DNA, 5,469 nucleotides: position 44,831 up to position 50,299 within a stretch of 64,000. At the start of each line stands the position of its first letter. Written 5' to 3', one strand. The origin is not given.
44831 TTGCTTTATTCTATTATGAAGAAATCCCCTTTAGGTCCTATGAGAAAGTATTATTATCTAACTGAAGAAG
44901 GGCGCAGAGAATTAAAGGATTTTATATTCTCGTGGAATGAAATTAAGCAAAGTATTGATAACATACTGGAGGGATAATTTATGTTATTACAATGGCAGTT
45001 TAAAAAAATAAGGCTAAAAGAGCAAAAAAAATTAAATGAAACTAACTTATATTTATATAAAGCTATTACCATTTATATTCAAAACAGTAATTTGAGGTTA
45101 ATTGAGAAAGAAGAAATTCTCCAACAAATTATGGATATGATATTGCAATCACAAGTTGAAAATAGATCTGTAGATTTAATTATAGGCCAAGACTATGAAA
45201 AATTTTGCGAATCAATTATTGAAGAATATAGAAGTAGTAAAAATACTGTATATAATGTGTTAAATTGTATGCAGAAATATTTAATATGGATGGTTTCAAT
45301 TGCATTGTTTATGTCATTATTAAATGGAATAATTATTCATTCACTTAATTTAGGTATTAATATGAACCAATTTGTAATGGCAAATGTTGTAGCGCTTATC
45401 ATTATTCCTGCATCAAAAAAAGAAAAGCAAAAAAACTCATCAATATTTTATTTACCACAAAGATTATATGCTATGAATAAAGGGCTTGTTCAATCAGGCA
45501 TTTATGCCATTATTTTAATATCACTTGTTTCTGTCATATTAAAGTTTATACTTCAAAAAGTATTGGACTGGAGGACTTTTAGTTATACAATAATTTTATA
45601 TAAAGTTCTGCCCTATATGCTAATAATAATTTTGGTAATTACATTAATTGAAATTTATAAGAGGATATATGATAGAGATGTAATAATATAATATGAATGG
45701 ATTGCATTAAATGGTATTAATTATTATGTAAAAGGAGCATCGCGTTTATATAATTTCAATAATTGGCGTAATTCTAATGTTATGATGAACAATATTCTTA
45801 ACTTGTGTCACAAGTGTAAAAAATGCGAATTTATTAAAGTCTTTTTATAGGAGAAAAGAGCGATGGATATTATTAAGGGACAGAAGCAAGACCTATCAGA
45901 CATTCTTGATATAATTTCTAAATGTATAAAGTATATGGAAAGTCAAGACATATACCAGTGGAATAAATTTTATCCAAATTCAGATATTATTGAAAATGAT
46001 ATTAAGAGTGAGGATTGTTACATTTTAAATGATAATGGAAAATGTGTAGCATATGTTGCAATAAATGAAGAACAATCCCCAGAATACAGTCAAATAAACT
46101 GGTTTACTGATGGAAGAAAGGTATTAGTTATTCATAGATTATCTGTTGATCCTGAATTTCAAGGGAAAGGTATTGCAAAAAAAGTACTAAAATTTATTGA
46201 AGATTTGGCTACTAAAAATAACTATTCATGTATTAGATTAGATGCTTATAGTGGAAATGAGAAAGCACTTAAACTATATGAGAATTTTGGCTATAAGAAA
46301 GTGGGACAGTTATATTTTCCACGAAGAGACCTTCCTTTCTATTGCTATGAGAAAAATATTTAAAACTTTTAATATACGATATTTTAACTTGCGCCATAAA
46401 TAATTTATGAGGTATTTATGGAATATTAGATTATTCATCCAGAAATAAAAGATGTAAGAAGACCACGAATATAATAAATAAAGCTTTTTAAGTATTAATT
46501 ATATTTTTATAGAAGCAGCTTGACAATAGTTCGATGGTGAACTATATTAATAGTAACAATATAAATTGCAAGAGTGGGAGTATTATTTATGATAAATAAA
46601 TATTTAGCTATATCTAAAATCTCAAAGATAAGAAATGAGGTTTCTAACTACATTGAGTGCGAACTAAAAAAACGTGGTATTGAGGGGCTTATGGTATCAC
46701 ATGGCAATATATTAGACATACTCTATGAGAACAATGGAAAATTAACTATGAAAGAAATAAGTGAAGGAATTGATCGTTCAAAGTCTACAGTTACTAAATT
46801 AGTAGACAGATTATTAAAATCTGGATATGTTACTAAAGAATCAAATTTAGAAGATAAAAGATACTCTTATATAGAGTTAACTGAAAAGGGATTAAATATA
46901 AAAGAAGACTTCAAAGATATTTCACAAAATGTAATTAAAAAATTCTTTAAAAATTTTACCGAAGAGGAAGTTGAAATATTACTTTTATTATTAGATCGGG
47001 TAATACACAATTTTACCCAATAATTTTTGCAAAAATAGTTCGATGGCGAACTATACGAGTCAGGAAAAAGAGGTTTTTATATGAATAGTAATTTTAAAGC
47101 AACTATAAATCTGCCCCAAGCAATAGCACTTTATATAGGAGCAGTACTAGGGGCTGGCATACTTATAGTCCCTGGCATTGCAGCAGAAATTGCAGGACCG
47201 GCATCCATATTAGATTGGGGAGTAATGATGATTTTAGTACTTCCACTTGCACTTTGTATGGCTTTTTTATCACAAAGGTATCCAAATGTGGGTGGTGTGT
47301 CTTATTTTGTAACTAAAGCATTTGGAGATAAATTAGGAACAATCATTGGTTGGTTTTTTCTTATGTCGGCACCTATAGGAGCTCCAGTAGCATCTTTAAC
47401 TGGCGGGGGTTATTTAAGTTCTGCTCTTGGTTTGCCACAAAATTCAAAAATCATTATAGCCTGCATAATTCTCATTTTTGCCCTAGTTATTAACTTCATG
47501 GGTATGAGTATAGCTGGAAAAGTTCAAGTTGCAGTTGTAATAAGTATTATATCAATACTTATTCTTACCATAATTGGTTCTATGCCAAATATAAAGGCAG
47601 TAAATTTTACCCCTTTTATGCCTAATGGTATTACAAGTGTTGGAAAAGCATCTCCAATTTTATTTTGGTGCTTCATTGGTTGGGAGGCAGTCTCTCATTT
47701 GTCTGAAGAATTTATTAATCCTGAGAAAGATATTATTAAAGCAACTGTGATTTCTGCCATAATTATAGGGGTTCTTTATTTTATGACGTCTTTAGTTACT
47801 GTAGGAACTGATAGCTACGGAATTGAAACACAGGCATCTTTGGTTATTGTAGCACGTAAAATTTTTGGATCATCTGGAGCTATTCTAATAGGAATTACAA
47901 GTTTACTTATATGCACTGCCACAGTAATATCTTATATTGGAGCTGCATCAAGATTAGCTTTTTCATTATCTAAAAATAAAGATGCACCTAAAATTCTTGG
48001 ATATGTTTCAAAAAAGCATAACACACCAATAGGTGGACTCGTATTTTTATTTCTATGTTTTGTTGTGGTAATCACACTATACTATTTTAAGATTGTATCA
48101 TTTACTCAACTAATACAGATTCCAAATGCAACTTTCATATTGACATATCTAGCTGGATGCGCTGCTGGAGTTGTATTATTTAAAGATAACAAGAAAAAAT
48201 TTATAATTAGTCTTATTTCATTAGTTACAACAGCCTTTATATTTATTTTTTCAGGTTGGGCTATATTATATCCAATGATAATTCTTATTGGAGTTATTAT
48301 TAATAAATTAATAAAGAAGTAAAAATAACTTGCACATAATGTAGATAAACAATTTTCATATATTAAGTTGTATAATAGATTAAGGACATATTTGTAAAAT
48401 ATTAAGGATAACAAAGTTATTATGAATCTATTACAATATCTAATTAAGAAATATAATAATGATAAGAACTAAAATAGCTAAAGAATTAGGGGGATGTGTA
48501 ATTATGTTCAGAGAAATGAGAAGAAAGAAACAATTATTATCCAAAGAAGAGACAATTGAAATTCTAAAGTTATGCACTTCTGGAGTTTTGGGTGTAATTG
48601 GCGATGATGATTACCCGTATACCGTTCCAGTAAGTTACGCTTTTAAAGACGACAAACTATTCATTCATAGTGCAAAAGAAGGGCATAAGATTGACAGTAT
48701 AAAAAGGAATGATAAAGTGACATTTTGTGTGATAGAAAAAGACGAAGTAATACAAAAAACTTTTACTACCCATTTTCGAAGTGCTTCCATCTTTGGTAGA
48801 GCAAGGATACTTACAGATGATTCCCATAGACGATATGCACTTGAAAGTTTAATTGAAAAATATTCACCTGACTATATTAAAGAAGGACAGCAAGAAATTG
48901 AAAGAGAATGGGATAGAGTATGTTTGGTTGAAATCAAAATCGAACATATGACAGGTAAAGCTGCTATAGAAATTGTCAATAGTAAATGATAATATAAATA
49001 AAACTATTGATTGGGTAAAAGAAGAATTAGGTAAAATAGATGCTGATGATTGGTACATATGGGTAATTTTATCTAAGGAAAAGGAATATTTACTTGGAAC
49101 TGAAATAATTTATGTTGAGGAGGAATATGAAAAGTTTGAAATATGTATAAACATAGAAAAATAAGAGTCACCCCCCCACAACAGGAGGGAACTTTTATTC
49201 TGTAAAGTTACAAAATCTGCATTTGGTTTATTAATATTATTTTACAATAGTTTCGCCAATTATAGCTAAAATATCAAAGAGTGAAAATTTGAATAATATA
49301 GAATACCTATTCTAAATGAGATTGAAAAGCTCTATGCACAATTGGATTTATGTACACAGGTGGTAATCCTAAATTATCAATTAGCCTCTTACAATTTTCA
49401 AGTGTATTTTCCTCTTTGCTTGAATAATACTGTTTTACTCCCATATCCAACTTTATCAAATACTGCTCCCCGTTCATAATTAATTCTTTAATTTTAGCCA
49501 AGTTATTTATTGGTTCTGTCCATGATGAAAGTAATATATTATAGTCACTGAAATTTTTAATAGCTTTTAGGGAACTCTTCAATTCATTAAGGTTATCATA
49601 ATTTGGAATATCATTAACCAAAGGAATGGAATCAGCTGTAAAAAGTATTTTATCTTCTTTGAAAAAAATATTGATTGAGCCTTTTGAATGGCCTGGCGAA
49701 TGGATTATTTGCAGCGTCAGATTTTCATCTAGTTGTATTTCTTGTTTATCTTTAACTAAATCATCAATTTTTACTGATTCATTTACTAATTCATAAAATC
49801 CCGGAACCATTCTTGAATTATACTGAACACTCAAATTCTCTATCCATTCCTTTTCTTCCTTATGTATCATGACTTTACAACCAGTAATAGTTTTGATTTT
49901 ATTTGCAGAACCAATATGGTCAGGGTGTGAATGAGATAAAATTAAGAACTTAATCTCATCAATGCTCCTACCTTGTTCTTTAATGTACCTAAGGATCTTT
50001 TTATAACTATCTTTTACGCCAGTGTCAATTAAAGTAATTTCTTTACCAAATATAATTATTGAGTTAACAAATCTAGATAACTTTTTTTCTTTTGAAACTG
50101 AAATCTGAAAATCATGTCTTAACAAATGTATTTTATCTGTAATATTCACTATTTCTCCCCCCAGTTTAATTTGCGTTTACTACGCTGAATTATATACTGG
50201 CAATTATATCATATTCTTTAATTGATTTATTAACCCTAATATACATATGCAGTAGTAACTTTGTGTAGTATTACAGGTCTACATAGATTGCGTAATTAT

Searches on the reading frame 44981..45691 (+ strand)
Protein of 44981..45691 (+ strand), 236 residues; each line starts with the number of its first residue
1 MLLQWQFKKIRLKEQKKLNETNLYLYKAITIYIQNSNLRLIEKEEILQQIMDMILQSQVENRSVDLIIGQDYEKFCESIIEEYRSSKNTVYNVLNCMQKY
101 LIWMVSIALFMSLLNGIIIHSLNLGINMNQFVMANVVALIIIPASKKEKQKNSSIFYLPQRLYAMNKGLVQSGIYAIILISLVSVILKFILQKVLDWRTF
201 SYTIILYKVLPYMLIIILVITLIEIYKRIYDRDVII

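Call 81: search_protein_families(library=padloc, proteins=[window:44981-45691:+], max_evalue=0.001)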
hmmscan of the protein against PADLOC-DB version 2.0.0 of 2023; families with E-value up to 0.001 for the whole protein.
window:44981-45691:+ (236 aa): 0 families

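Call 82: search_protein_families(library=pfam, proteins=[window:44981-45691:+], max_evalue=0.00001)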
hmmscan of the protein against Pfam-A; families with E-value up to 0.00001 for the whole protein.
window:44981-45691:+ (236 aa): 1 family
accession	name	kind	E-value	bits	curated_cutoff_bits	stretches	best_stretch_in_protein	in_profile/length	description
PF06304.16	DUF1048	-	5.4e-08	33.6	29.6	1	15-85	17-88/102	Protein of unknown function (DUF1048)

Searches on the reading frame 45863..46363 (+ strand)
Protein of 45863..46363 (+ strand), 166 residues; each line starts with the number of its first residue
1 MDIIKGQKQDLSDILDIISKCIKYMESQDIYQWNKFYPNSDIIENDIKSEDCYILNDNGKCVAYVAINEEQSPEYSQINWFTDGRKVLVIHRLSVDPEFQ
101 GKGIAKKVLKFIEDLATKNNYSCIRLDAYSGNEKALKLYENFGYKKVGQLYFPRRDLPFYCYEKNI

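Call 81: search_protein_families(library=padloc, proteins=[window:45863-46363:+], max_evalue=0.001)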
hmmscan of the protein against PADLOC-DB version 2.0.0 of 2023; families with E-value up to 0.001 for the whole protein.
window:45863-46363:+ (166 aa): 4 families
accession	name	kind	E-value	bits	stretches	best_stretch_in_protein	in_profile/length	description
PDLC04422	PDC-M11A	-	2.5e-07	28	1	45-149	185-291/501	-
PDLC04420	PDC-M11A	-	1.1e-05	22.6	1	49-149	80-179/376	-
PDLC04419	PDC-M11A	-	7.5e-05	20.2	1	49-149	46-144/357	-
PDLC04421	PDC-M11A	-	8.1e-05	19.5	1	49-148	193-287/486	-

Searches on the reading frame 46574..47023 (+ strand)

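Call 3: search_protein_families(library=pfam, proteins=[window:46574-47023:+], max_evalue=1)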
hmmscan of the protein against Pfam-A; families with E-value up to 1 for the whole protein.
window:46574-47023:+ (149 aa): 33 families (the best 25 are shown)
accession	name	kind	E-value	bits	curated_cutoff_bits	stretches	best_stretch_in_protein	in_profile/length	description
PF12802.13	MarR_2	-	1.4e-12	48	27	1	39-96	3-60/61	MarR family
PF01047.28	MarR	-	8.6e-12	45.2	24.6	1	45-96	7-57/59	MarR family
PF13412.12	HTH_24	-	1.2e-09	38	21.9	1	45-87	7-48/48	Winged helix-turn-helix DNA-binding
PF13463.12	HTH_27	-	7.2e-08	33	22.2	1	46-106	8-68/68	Winged helix DNA-binding domain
PF09339.16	HTH_IclR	-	4.4e-07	30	22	1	45-89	7-51/52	IclR helix-turn-helix domain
PF01978.25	TrmB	-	5.4e-07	29.8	25.6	1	53-101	19-66/68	Sugar-specific transcriptional regulator TrmB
PF22381.2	Staph_reg_Sar_Rot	-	7.5e-07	29.6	27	1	46-112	19-84/85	Transcriptional regulator SarA/Rot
PF01325.25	Fe_dep_repress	-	4.3e-06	27.3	26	1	52-88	18-54/60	Iron dependent repressor, N-terminal DNA binding domain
PF03965.22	Penicillinase_R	-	1.1e-05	26.1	22.6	1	45-128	7-95/115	Penicillinase repressor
PF13601.12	HTH_34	-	7.9e-05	23.2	27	1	46-113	5-72/80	Winged helix DNA-binding domain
PF24034.1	DUF7343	-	8.1e-05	22.8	27.6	1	44-88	6-50/62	Domain of unknown function (DUF7343)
PF08279.18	HTH_11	-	0.00013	22.2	25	1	46-85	5-44/55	HTH domain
PF08100.18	Dimerisation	-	0.00061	20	25.6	1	45-99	29-83/93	O-methyltransferase dimerisation domain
PF22665.2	DUF6293_C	-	0.0015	19.4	27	1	47-109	37-97/101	DUF6293 C-terminal winged helix domain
PF21984.2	DnaD_N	-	0.0015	19.1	27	1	48-97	27-76/101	DnaD N-terminal domain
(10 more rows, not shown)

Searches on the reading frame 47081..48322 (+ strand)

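Call 3: search_protein_families(library=pfam, proteins=[window:47081-48322:+], max_evalue=1)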
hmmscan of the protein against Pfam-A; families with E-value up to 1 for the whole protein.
window:47081-48322:+ (413 aa): 4 families
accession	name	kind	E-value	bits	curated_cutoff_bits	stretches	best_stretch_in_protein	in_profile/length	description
PF13520.12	AA_permease_2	-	5e-40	138.1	27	1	9-396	1-406/427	Amino acid permease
PF00324.27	AA_permease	-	7.8e-30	104.4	24.6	1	17-402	5-418/470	Amino acid permease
PF03845.19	Spore_permease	-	3.9e-12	46.1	23.4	1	9-243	2-233/321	Spore germination protein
PF03222.19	Trp_Tyr_perm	-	9.2e-05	22.2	22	1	14-243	8-241/393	Tryptophan/tyrosine permease family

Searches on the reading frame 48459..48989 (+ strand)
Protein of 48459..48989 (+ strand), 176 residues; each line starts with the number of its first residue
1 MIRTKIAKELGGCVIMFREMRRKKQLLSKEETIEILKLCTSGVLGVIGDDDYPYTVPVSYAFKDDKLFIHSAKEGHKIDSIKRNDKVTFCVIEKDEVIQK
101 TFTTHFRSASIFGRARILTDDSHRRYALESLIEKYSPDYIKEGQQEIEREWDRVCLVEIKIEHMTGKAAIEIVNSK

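Call 3: search_protein_families(library=pfam, proteins=[window:48459-48989:+], max_evalue=1)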
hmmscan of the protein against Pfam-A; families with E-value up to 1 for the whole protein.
window:48459-48989:+ (176 aa): 5 families
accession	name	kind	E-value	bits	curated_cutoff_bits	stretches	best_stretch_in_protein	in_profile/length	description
PF12900.13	Pyridox_ox_2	-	2.8e-21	76.4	27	1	29-167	2-139/140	Pyridoxamine 5'-phosphate oxidase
PF01243.27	PNPOx_N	-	1.3e-14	55.1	28.1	1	29-163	2-115/120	Pyridoxamine 5'-phosphate oxidase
PF04299.18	FMN_bind_2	-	0.015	15.4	22.4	1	57-162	41-167/168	Putative FMN-binding domain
PF00313.28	CSD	-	0.03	14.6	27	1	63-95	22-55/66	'Cold-shock' DNA-binding domain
PF16242.11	Pyrid_ox_like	-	0.03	14.3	28.8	1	31-96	5-72/149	Pyridoxamine 5'-phosphate oxidase like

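Call 81: search_protein_families(library=padloc, proteins=[window:48459-48989:+], max_evalue=0.001)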
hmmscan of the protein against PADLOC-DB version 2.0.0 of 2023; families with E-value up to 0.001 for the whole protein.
window:48459-48989:+ (176 aa): 0 families

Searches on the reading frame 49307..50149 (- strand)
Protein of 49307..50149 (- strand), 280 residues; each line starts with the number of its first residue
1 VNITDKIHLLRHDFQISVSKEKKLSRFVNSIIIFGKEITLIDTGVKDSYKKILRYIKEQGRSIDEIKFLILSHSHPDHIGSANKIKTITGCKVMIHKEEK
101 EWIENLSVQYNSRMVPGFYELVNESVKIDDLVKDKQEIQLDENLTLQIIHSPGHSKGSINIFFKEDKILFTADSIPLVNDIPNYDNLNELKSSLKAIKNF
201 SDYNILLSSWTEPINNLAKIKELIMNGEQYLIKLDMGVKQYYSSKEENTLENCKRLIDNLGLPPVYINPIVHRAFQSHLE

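Call 3: search_protein_families(library=pfam, proteins=[window:49307-50149:-], max_evalue=1)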
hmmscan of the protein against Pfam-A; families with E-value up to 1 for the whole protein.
window:49307-50149:- (280 aa): 7 families
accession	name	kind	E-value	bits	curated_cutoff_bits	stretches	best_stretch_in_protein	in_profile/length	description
PF00753.33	Lactamase_B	-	4.9e-26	92.3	22.7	1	27-185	5-161/196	Metallo-beta-lactamase superfamily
PF19583.5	ODP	-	2.1e-17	64.1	27.2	1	31-201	7-164/194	ODP family beta lactamase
PF16661.11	Lactamase_B_6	-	0.0019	18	27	1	37-81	7-51/193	Metallo-beta-lactamase superfamily domain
PF12706.13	Lactamase_B_2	-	0.0026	17.8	27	1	40-106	4-73/200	Beta-lactamase superfamily domain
PF15044.11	CLU_N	-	0.0098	16.7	25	1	185-241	3-62/78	Mitochondrial function, CLU-N-term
PF11101.13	DUF2884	-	0.14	12.2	30.6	1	87-128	35-75/228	Protein of unknown function (DUF2884)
PF16369.11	GH43_C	-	0.16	12.9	23.4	1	106-147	9-44/100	C-terminal lipocalin-like domain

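Call 81: search_protein_families(library=padloc, proteins=[window:49307-50149:-], max_evalue=0.001)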
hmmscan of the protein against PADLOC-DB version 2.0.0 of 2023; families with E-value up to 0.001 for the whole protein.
window:49307-50149:- (280 aa): 1 family
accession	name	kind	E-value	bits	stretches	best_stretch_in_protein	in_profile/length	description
PDLC03854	LmuA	-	3.9e-05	20.9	1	38-85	28-76/345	-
